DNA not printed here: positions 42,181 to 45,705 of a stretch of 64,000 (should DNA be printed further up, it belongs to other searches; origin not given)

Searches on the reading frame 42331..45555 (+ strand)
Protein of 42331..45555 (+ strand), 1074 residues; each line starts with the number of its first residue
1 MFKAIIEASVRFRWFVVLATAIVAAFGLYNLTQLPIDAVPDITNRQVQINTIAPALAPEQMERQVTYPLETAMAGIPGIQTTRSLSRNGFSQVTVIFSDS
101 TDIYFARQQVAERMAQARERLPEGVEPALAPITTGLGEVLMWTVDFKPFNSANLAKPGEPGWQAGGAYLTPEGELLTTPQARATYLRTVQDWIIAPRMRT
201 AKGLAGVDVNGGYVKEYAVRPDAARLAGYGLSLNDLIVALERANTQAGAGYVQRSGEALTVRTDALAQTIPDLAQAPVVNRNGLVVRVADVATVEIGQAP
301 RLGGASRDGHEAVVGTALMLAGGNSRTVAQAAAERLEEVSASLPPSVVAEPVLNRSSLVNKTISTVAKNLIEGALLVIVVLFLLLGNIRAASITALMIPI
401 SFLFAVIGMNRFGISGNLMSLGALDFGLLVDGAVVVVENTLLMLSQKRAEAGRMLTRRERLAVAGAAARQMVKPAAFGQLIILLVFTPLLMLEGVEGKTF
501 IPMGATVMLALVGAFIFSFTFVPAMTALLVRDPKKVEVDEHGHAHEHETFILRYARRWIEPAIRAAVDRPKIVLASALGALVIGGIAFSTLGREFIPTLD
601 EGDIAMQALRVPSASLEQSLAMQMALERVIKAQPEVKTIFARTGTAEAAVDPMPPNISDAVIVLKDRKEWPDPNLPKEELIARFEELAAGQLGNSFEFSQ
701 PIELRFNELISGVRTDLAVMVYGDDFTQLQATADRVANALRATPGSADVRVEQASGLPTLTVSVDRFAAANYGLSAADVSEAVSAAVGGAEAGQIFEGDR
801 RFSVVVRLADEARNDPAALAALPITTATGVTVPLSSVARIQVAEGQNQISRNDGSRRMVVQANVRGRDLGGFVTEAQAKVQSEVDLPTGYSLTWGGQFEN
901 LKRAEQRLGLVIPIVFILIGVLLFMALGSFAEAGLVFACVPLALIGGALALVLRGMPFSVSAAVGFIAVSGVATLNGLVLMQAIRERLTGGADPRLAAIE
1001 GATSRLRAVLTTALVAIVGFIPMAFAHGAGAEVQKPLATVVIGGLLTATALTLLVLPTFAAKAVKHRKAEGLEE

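Call 10: find_encoding_contigs(protein=window:42331-45555:+, flank=10000, max_places=3)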
Protein window:42331-45555:+ (1074 aa): 21 contigs read that carry it; 3 places shown.
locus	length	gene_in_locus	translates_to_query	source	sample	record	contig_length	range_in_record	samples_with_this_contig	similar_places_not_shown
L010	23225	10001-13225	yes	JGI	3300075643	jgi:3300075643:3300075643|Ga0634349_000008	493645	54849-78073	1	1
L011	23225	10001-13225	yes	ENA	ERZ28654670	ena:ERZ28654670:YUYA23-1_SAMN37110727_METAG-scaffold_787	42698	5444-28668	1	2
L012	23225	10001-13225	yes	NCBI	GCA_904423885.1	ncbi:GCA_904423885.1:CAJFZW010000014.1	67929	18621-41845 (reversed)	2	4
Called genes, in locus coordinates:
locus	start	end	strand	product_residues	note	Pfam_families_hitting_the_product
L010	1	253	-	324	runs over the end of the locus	PF16220:DUF4880, PF04773:FecR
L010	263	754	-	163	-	PF04542:Sigma70_r2 (weak), PF07638:Sigma70_ECF (faint), PF08281:Sigma70_r4_2, PF04545:Sigma70_r4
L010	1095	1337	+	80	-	PF08281:Sigma70_r4_2 (weak), PF00196:GerE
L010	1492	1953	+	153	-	-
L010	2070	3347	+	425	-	PF14130:Cap4_nuclease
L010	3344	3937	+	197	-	-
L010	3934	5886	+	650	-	PF13476:AAA_23 (faint)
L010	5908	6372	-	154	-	PF00376:MerR, PF13411:MerR_1, PF09278:MerR-DNA-bind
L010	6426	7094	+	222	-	PF01545:Cation_efflux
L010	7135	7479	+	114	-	-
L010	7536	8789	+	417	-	PF02321:OEP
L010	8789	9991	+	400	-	PF25917:BSH_RND (weak), PF25919:BSH_CusB, PF25984:BSH_YknX (faint), PF25975:CzcB_C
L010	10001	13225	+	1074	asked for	PF00873:ACR_tran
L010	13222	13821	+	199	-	PF01545:Cation_efflux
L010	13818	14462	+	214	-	PF04191:PEMT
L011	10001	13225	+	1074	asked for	PF00873:ACR_tran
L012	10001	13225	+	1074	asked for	PF00873:ACR_tran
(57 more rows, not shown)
